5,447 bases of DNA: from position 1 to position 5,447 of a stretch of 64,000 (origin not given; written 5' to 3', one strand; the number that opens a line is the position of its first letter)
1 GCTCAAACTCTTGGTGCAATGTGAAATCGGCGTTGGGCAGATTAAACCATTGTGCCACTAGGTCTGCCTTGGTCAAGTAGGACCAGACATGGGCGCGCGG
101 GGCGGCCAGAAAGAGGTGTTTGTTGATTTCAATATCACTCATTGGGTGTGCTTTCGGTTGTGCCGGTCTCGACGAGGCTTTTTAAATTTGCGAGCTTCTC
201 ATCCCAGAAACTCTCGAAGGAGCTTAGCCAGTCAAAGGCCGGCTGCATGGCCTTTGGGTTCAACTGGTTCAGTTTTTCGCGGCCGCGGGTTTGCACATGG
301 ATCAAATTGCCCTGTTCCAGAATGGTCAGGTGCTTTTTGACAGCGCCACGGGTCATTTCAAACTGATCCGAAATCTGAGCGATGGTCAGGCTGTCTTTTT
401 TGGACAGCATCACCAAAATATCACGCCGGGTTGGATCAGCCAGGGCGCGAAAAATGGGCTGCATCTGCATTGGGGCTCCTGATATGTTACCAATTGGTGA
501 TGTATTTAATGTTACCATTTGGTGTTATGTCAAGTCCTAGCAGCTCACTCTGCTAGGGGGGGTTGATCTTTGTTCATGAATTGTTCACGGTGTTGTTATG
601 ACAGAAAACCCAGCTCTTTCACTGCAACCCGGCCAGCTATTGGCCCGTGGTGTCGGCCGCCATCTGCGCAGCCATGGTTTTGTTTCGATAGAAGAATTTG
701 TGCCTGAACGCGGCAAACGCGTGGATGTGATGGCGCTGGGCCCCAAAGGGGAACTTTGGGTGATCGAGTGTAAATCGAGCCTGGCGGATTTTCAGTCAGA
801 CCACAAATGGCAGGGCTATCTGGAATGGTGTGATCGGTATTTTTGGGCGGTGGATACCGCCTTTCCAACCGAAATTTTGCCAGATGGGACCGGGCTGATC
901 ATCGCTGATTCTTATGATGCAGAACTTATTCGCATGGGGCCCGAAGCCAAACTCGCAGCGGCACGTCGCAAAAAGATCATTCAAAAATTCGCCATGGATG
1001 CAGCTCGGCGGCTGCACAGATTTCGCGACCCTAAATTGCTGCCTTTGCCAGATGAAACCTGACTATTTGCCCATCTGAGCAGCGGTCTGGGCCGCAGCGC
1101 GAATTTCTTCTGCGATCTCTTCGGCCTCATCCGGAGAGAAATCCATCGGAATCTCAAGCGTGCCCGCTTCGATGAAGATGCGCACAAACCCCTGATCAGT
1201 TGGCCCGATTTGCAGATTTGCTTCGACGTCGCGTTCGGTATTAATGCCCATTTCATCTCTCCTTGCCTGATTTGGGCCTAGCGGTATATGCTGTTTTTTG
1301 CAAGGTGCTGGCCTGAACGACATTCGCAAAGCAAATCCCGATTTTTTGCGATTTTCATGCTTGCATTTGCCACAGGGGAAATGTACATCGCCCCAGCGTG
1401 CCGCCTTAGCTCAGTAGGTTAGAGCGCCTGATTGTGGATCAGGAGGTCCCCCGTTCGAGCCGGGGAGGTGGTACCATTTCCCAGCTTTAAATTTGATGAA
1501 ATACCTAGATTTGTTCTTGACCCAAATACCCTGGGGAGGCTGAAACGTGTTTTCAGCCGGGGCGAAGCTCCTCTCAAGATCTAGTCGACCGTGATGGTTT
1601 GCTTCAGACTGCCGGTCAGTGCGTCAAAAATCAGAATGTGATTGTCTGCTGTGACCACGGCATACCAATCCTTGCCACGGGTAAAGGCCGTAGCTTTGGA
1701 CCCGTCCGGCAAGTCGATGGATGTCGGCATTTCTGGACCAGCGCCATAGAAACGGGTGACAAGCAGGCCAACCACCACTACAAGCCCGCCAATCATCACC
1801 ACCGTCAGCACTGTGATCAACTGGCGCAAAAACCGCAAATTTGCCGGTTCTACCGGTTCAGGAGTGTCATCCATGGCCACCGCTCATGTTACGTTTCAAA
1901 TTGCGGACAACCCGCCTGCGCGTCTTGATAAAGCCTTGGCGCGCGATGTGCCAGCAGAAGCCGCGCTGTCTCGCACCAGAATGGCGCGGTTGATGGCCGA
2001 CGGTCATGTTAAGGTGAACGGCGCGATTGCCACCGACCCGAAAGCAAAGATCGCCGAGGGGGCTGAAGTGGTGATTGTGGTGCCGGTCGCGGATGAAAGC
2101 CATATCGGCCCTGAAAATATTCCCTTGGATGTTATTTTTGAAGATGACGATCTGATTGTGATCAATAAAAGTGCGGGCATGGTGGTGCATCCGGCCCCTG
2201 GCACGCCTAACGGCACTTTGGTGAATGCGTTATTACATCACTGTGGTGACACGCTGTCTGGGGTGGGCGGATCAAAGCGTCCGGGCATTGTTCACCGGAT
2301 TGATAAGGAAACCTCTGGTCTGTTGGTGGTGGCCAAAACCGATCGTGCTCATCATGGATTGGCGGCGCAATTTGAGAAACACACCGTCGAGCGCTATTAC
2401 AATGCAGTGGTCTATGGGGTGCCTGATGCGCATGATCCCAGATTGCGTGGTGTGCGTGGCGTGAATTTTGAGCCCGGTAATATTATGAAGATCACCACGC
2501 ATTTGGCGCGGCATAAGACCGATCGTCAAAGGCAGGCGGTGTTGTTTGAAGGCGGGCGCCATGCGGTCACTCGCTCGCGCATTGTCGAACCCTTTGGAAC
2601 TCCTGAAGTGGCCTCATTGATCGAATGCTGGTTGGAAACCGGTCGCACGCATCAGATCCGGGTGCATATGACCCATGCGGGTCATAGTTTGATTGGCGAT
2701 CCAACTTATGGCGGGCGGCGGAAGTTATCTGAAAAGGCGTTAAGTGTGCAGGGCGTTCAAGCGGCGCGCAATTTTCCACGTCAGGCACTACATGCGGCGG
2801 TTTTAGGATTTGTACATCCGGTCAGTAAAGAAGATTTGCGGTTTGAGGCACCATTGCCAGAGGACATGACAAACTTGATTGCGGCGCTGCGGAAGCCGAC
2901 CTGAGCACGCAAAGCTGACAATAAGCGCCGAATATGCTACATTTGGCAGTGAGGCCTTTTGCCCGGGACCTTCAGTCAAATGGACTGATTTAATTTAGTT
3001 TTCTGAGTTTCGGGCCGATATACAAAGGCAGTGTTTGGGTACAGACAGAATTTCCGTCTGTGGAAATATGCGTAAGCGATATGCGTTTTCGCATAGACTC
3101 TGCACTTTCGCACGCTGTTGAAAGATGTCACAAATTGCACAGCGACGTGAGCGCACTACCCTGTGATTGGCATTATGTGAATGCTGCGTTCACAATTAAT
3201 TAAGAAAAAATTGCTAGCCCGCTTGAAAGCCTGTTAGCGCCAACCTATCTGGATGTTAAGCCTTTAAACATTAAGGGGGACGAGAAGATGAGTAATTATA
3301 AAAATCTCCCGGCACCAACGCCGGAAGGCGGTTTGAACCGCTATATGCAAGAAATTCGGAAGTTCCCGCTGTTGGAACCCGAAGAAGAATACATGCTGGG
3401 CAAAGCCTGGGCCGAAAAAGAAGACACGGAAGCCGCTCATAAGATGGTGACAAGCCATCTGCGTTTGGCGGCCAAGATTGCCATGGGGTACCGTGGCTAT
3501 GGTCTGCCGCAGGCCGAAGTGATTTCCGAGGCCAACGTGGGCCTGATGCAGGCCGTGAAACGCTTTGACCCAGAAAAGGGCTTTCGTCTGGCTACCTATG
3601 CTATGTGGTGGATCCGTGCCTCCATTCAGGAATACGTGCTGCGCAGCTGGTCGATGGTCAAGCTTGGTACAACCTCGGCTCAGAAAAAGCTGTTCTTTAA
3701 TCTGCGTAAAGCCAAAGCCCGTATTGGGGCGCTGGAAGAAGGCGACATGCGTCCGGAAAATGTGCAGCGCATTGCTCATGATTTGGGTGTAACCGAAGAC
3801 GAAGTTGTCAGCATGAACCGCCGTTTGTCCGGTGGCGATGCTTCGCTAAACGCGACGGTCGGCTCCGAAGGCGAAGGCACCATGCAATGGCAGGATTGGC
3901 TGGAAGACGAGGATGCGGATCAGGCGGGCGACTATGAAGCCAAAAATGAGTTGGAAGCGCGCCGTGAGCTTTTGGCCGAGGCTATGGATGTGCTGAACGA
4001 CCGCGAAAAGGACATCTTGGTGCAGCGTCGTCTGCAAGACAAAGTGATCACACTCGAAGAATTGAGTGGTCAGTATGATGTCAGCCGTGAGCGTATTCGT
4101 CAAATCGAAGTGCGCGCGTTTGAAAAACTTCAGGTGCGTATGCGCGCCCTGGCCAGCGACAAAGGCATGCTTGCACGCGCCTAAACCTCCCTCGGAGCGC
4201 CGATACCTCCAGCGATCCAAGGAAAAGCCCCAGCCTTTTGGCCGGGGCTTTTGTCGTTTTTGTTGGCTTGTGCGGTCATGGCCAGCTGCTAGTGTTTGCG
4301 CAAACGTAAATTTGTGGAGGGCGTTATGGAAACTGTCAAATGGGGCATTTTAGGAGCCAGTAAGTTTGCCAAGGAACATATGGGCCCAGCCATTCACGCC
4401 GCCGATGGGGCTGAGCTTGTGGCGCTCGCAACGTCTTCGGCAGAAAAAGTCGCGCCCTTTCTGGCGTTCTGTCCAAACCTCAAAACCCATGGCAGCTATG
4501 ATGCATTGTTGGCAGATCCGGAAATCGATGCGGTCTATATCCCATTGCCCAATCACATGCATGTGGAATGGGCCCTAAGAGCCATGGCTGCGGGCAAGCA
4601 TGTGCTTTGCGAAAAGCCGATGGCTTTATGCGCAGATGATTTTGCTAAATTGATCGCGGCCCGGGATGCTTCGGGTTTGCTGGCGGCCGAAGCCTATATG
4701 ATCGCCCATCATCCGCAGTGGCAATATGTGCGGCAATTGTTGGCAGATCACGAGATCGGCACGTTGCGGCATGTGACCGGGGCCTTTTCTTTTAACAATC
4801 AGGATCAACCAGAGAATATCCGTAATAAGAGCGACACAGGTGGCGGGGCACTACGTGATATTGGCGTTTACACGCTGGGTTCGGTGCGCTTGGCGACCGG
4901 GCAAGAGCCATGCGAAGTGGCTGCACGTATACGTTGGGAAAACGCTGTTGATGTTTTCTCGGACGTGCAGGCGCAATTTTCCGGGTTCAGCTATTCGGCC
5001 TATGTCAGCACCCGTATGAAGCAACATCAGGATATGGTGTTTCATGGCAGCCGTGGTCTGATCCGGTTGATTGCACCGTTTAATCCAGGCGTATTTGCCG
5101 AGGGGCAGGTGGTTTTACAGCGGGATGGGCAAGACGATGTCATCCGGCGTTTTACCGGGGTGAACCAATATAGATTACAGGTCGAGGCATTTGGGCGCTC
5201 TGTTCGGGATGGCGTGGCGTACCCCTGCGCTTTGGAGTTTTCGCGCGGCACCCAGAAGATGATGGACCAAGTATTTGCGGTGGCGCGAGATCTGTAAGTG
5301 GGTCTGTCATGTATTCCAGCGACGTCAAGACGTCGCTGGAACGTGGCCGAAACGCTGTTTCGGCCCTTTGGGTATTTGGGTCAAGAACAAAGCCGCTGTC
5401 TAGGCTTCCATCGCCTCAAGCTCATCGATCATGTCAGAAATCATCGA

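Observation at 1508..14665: Unannotated family of short structured intergenic repeats: three copies in 13 kb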

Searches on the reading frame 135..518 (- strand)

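Call 74: search_protein_families(library=pfam, proteins=[window:135-518:-], max_evalue=0.00001)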
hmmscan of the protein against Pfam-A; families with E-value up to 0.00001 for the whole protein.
window:135-518:- (127 aa): 4 families
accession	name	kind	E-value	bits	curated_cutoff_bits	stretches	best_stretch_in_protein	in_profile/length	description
PF12840.13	HTH_20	-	4.6e-11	42.9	27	1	26-76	1-51/51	Helix-turn-helix domain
PF01022.26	HTH_5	-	9.4e-11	41.9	22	1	28-74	1-46/47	Bacterial regulatory protein, arsR family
PF13412.12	HTH_24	-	1.7e-06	27.9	21.9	1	28-73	2-47/48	Winged helix-turn-helix DNA-binding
PF08279.18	HTH_11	-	9.7e-06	25.8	25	0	31-69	2-41/55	HTH domain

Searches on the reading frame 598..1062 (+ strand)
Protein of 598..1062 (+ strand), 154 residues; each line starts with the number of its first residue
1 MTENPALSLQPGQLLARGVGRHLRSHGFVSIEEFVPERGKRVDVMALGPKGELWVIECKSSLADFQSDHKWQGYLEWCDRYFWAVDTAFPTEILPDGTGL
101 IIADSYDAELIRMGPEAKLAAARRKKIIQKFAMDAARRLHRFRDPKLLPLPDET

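Call 74: search_protein_families(library=pfam, proteins=[window:598-1062:+], max_evalue=0.00001)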
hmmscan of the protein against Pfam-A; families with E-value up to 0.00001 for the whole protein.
window:598-1062:+ (154 aa): 1 family
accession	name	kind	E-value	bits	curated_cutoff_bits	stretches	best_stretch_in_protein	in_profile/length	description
PF06319.18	MmcB-like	-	3.3e-47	160.4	22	1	14-144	16-146/148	DNA repair protein MmcB-like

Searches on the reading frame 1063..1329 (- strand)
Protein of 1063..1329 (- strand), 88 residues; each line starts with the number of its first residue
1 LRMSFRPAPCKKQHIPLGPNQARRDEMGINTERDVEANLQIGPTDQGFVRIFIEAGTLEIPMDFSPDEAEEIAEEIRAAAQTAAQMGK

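Call 74: search_protein_families(library=pfam, proteins=[window:1063-1329:-], max_evalue=0.00001)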
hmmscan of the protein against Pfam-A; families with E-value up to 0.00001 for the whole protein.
window:1063-1329:- (88 aa): 1 family
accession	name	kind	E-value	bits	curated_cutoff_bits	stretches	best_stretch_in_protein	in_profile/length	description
PF19849.4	DUF6324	-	1.6e-32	111.6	27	1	27-86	1-60/60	Family of unknown function (DUF6324)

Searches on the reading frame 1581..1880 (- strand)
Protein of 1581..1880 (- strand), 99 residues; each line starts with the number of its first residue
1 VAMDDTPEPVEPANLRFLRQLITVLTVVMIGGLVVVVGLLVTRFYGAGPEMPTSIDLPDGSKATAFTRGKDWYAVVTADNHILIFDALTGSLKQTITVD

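Call 74: search_protein_families(library=pfam, proteins=[window:1581-1880:-], max_evalue=0.00001)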
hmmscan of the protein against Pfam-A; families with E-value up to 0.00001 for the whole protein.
window:1581-1880:- (99 aa): 1 family
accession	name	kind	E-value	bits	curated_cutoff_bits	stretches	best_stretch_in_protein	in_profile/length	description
PF20082.4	DUF6476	-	2e-37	127.4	24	1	11-99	2-91/91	Family of unknown function (DUF6476)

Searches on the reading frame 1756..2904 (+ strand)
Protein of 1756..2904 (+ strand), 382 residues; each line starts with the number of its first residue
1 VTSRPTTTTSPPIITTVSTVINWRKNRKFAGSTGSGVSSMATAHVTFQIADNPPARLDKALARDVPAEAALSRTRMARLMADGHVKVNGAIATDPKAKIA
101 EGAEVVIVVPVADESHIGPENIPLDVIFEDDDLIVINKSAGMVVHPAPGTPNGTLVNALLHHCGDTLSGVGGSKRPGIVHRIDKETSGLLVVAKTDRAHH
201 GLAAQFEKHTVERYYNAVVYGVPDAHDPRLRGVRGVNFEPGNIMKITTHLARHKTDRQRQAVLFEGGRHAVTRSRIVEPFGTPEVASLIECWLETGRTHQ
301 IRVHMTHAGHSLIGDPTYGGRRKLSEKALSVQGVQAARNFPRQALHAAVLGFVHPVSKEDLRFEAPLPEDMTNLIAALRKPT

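Call 74: search_protein_families(library=pfam, proteins=[window:1756-2904:+], max_evalue=0.00001)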
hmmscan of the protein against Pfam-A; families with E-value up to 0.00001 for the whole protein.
window:1756-2904:+ (382 aa): 2 families
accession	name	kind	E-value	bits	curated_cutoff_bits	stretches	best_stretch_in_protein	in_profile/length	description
PF00849.27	PseudoU_synth_2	-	1.2e-29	103.9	26.8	1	132-307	1-152/152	RNA pseudouridylate synthase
PF01479.30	S4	-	4.1e-07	30.1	22.8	1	56-105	2-48/48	S4 domain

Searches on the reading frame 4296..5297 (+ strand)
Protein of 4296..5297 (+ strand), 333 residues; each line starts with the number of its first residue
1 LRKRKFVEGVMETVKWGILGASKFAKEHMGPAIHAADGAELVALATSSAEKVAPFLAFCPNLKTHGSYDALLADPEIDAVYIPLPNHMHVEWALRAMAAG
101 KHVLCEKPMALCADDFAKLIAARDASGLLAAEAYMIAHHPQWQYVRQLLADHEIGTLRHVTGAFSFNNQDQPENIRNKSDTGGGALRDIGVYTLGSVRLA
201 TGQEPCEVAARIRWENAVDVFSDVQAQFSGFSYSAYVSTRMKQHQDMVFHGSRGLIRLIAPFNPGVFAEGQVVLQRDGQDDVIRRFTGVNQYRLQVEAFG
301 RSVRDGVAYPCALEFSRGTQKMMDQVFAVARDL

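Call 74: search_protein_families(library=pfam, proteins=[window:4296-5297:+], max_evalue=0.00001)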
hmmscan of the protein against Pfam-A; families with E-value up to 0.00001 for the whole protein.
window:4296-5297:+ (333 aa): 2 families
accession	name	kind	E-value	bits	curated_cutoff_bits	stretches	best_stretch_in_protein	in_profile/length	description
PF01408.29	GFO_IDH_MocA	-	4e-23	82.8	24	1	15-128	2-114/120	Oxidoreductase family, NAD-binding Rossmann fold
PF22725.1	GFO_IDH_MocA_C3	-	2.6e-18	66.6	27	1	142-256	1-123/124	GFO/IDH/MocA C-terminal domain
